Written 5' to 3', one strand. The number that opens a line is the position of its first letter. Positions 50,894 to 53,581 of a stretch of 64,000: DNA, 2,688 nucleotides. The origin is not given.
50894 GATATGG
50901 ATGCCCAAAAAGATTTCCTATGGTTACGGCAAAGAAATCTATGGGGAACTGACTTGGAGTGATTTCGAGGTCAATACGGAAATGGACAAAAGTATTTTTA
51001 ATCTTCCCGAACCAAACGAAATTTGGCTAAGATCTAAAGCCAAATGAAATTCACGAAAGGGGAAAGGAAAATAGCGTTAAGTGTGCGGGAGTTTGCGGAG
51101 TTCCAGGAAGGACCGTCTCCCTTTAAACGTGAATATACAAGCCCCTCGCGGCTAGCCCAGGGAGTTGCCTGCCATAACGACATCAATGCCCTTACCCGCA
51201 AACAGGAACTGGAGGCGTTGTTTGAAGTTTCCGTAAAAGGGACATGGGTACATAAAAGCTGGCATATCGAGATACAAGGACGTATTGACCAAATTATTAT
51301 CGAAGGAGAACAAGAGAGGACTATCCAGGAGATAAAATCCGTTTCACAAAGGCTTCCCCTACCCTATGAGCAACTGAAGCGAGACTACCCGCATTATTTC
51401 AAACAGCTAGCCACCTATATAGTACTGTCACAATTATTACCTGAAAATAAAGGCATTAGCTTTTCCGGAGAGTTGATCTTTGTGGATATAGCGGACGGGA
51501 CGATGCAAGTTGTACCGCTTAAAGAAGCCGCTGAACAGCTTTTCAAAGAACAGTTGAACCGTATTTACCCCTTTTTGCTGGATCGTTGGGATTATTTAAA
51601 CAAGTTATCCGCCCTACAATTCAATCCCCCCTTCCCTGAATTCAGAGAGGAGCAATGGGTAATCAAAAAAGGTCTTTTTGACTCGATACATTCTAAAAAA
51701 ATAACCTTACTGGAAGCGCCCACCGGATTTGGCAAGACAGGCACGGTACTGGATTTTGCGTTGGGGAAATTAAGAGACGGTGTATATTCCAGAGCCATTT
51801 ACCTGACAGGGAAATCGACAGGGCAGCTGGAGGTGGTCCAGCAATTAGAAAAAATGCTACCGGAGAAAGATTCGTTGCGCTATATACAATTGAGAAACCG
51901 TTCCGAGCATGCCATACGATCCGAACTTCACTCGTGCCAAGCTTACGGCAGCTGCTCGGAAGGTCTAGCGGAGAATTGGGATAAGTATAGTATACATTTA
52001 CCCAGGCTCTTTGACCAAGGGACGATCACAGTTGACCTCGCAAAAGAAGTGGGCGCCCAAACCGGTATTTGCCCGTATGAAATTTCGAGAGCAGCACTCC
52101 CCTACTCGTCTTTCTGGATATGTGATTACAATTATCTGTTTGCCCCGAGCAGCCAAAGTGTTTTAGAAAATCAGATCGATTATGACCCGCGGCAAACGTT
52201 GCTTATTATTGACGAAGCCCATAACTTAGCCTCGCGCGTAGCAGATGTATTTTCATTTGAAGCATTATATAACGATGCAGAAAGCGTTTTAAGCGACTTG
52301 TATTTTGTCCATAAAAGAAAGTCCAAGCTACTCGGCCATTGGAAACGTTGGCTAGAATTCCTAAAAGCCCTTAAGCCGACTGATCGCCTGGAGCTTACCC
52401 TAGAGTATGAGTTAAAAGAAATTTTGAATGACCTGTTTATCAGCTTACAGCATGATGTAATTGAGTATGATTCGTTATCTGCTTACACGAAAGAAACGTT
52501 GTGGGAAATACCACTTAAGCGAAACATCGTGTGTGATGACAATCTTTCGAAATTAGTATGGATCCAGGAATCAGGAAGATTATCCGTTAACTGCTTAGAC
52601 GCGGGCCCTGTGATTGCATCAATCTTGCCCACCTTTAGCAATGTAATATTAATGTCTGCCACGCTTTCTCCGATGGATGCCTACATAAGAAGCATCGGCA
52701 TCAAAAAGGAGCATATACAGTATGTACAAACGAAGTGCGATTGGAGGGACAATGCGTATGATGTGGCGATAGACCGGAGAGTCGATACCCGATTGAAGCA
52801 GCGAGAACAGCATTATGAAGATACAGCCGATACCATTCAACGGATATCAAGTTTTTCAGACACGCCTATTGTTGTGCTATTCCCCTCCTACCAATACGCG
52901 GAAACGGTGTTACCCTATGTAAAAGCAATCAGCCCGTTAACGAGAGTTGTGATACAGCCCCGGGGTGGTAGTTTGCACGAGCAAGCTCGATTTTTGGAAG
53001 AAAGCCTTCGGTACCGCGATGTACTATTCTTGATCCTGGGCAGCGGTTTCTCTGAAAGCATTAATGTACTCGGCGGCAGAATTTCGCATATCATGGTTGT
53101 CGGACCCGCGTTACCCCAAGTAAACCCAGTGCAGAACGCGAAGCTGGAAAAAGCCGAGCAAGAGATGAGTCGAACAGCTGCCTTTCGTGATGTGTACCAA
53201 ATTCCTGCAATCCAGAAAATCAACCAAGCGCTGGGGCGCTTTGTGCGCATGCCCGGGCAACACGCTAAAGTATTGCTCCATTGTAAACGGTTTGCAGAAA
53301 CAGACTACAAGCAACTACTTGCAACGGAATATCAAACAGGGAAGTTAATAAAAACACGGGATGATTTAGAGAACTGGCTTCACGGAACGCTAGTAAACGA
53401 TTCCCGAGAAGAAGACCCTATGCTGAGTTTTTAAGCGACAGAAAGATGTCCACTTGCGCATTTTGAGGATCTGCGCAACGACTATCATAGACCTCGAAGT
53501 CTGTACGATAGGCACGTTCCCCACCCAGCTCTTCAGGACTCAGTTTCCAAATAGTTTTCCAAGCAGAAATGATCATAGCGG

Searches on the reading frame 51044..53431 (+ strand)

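Call 12: search_protein_families(library=ncbifam, proteins=[window:51044-53431:+], max_evalue=0.00001)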
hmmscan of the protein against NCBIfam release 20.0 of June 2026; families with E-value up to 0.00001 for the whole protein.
window:51044-53431:+ (796 aa): 7 families
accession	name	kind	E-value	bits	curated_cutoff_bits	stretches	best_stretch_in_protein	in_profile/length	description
TIGR00604.1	rad3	subfamily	1.5e-37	129.6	246.95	2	514-759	425-685/706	DNA repair helicase (rad3)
TIGR01407.1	dinG_rel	hypoth_equivalog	3.1e-21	75.4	547.7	1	510-772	612-876/889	putative DnaQ family exonuclease/DinG family helicase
NF005981.0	PRK08074.1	equivalog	1.5e-19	69.6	789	1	531-758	673-903/931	ATP-dependent DNA helicase DinG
NF008729.0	PRK11747.1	equivalog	3.3e-13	49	598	1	531-759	462-691/703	ATP-dependent DNA helicase DinG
NF053712.1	repair_DEAH_YoaA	equivalog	4.5e-13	48.8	680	1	502-764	355-614/630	DNA repair helicase YoaA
NF005569.0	PRK07246.1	equivalog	2.6e-10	39.3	794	1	524-772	566-806/820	bifunctional DnaQ family exonuclease/ATP-dependent helicase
TIGR03117.2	cas_csf4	equivalog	1.5e-07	30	400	0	191-240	120-169/800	type IV CRISPR-associated DEAD/DEAH-box helicase Csf4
